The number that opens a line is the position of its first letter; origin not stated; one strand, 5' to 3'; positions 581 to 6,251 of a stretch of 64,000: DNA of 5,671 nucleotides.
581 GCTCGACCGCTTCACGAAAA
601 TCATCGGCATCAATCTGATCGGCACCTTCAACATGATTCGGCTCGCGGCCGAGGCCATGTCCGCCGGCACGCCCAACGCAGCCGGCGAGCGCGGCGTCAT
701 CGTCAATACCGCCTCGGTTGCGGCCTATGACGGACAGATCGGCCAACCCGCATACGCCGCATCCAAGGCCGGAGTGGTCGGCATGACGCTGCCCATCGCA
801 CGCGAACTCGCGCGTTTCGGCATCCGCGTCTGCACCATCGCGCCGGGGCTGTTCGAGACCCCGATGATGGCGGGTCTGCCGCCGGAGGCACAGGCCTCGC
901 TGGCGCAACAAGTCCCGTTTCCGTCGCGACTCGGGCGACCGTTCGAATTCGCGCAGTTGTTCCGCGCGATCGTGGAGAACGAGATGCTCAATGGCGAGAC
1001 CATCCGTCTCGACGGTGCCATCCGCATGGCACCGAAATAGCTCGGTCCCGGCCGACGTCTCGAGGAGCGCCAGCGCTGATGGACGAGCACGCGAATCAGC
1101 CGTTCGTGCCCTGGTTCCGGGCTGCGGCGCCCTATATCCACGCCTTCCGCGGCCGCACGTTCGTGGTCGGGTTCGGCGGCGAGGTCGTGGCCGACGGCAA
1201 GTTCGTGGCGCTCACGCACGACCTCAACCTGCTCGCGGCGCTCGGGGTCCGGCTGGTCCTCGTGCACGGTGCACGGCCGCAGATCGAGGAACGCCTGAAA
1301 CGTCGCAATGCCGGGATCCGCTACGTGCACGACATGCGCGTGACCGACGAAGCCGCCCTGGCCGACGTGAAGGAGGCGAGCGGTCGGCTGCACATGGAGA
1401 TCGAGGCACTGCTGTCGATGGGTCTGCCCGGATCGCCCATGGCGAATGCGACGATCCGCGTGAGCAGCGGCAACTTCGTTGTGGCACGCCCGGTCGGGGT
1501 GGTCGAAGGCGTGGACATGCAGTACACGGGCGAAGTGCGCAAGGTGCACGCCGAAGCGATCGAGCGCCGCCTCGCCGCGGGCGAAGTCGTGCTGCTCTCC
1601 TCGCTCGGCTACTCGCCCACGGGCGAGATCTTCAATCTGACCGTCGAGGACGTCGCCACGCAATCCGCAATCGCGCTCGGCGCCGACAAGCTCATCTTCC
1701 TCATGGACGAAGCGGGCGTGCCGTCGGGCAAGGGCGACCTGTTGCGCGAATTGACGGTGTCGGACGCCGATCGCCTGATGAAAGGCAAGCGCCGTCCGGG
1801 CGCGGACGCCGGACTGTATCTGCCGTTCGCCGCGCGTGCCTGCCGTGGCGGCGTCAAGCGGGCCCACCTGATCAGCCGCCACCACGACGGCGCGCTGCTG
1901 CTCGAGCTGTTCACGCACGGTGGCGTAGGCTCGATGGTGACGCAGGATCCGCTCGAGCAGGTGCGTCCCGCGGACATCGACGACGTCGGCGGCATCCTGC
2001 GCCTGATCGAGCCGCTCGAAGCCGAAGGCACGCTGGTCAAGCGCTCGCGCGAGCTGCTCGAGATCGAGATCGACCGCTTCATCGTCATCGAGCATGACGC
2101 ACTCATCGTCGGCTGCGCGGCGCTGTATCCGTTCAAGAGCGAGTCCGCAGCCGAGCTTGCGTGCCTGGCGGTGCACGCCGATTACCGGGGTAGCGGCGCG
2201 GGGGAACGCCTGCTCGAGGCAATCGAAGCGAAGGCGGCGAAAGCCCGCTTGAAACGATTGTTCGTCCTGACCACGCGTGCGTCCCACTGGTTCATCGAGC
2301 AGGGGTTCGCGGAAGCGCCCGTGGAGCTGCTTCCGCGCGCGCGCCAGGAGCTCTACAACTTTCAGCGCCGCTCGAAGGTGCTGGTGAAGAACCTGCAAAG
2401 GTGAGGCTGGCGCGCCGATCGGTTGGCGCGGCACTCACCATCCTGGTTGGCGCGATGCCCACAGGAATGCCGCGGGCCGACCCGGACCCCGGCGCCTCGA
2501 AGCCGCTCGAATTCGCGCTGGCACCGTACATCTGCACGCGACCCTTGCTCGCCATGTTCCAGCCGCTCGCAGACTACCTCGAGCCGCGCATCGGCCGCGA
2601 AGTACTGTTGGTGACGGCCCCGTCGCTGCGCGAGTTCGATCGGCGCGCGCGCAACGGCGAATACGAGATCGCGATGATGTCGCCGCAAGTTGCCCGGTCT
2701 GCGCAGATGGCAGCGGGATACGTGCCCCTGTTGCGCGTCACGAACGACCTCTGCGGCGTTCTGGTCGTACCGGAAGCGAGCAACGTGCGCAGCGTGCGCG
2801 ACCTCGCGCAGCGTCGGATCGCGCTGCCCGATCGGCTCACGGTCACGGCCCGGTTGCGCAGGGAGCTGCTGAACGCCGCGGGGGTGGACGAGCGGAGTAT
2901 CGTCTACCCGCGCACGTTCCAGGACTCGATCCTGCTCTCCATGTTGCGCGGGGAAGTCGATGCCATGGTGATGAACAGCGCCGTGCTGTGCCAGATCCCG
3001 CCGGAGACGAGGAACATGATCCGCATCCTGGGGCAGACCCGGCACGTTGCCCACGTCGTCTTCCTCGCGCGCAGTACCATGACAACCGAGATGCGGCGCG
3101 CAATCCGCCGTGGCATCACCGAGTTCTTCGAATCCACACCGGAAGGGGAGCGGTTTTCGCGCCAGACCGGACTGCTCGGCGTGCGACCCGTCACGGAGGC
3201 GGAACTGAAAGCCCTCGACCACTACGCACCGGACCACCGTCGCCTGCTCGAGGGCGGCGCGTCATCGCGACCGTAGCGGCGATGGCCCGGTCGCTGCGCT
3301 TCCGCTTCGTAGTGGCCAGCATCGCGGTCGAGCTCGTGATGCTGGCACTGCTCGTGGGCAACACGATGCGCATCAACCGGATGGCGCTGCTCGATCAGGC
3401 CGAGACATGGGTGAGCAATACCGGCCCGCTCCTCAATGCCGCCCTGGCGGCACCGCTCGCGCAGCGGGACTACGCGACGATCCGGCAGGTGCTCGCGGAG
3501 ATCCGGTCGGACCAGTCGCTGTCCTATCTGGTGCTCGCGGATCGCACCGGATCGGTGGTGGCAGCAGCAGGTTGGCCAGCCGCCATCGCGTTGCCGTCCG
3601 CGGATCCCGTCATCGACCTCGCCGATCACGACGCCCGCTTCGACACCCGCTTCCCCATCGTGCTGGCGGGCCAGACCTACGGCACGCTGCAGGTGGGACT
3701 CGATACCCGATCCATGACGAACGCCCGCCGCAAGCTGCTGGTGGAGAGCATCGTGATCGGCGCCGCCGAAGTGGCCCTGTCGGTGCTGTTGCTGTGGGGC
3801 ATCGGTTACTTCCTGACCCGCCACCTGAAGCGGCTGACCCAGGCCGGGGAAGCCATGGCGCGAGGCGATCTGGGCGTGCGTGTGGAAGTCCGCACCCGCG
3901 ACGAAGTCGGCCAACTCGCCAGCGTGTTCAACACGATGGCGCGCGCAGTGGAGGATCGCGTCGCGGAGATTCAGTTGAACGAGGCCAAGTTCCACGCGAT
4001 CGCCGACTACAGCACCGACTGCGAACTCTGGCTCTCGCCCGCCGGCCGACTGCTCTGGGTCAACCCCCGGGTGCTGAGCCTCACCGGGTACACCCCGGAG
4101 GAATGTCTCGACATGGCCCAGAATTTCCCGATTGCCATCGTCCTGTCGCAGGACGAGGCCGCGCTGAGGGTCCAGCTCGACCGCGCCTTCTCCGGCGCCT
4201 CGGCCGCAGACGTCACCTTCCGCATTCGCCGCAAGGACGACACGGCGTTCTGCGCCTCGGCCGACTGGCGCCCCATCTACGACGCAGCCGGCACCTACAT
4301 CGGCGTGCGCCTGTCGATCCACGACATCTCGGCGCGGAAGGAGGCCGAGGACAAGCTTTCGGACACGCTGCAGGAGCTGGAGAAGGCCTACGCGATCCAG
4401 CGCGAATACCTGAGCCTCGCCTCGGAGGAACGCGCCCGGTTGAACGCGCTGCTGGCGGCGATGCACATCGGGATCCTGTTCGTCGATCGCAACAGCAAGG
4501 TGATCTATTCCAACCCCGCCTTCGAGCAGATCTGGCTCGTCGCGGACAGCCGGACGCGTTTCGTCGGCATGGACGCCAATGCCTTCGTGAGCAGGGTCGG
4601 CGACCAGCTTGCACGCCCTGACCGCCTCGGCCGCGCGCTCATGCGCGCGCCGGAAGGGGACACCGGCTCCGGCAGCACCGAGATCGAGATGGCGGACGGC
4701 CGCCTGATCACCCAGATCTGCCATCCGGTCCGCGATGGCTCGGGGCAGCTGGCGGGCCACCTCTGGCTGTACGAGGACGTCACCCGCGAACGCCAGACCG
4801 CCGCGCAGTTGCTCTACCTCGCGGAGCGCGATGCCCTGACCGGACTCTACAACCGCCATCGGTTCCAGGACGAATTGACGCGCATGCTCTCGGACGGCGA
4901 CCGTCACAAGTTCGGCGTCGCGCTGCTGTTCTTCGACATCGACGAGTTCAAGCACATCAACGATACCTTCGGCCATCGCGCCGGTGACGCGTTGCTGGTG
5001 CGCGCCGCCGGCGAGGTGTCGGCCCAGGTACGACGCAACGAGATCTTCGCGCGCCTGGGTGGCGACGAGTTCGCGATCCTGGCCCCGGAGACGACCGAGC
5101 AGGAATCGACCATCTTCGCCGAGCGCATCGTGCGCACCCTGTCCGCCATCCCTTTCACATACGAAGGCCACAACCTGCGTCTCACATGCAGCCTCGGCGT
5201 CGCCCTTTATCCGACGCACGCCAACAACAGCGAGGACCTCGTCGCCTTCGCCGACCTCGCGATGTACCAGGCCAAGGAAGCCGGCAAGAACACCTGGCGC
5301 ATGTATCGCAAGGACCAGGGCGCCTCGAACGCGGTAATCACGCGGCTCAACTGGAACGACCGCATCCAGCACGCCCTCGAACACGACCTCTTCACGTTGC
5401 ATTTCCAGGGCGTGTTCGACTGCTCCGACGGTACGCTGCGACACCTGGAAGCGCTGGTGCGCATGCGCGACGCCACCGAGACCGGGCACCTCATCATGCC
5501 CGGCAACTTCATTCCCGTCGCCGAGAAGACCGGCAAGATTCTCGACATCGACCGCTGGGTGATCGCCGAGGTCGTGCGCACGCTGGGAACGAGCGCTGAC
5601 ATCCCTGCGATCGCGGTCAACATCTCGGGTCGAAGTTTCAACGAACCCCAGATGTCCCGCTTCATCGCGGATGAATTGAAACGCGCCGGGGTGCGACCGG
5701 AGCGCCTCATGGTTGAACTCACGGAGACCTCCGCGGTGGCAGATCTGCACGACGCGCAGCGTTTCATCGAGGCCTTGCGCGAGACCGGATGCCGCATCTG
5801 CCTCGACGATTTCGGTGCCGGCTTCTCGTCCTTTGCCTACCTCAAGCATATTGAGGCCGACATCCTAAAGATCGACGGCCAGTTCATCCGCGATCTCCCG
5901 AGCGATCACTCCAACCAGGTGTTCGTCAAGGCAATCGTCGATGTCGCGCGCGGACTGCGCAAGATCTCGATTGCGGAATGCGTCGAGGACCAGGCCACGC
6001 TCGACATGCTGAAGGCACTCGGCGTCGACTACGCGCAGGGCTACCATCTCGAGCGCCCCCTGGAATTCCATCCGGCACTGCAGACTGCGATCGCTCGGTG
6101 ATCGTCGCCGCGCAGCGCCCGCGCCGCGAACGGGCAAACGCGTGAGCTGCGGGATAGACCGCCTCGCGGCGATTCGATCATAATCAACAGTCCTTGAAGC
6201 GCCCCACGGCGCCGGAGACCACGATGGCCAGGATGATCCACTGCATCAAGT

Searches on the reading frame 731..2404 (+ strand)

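Call 60: search_protein_families(library=pfam, proteins=[window:731-2404:+], max_evalue=0.00001)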
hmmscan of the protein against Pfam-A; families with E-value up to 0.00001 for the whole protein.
window:731-2404:+ (557 aa): 3 families
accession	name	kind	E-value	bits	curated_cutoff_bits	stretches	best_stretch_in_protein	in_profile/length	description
PF00696.33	AA_kinase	-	1.6e-26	93.9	24.9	1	143-382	2-234/234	Amino acid kinase family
PF13508.13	Acetyltransf_7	-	9.6e-13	48.8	27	1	448-527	3-83/84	Acetyltransferase (GNAT) domain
PF00583.31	Acetyltransf_1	-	2.1e-12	47.7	20.7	1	440-517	22-102/116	Acetyltransferase (GNAT) family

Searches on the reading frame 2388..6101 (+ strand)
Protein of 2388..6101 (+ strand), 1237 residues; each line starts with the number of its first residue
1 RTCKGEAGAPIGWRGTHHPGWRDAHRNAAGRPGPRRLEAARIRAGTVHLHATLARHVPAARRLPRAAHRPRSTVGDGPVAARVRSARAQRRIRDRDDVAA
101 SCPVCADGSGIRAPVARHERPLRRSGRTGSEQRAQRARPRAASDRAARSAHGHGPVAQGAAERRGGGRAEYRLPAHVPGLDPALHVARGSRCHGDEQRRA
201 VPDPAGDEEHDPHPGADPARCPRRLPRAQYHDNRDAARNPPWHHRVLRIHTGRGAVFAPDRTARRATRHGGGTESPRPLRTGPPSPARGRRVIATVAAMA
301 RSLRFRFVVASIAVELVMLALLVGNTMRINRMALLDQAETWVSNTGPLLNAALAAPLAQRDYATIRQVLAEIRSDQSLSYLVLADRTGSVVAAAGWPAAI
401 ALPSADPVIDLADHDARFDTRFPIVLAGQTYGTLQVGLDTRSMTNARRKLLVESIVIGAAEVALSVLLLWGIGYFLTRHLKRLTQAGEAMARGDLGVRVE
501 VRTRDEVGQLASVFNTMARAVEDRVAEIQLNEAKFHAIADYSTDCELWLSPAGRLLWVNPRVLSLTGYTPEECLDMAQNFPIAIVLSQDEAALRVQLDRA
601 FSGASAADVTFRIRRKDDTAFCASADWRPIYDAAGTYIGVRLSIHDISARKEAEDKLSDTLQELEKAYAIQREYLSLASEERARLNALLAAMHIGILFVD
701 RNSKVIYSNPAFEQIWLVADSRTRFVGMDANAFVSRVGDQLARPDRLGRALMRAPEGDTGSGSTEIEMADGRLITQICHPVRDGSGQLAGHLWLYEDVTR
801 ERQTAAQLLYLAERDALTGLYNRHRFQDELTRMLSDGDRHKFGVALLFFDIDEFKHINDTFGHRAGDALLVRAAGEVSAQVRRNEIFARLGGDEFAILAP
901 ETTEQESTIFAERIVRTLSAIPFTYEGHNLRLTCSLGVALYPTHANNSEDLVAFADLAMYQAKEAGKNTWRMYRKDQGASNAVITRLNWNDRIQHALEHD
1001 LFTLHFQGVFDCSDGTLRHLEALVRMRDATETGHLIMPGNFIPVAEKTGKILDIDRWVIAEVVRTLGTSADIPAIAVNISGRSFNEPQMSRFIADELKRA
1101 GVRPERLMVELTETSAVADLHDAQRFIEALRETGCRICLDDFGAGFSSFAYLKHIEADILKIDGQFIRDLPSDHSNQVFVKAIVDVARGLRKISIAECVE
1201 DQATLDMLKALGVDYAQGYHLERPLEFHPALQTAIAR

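Call 60: search_protein_families(library=pfam, proteins=[window:2388-6101:+], max_evalue=0.00001)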
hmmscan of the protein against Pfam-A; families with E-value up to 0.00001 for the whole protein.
window:2388-6101:+ (1237 aa): 8 families
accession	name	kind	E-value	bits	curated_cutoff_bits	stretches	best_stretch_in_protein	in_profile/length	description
PF00563.25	EAL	-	4.5e-67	226.3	31.3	1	991-1224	2-236/236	EAL domain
PF00990.26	GGDEF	-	3.2e-45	154.2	23.8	1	813-968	2-160/161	Diguanylate cyclase, GGDEF domain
PF08448.16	PAS_4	-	2.6e-16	60.3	23.1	2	545-652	7-110/110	PAS fold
PF00672.30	HAMP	-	2.1e-12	47.6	25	1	475-522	5-52/53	HAMP domain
PF13426.13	PAS_9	-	1.1e-11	45.4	27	1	550-648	7-102/103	PAS domain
PF00989.32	PAS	-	1.6e-09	38.2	22.6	0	550-647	18-113/113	PAS fold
PF08447.18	PAS_3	-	6.7e-09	36.3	25.6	1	557-636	3-81/89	PAS fold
PF13188.13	PAS_8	-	9.3e-06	25.8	21.8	0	683-716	1-34/65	PAS domain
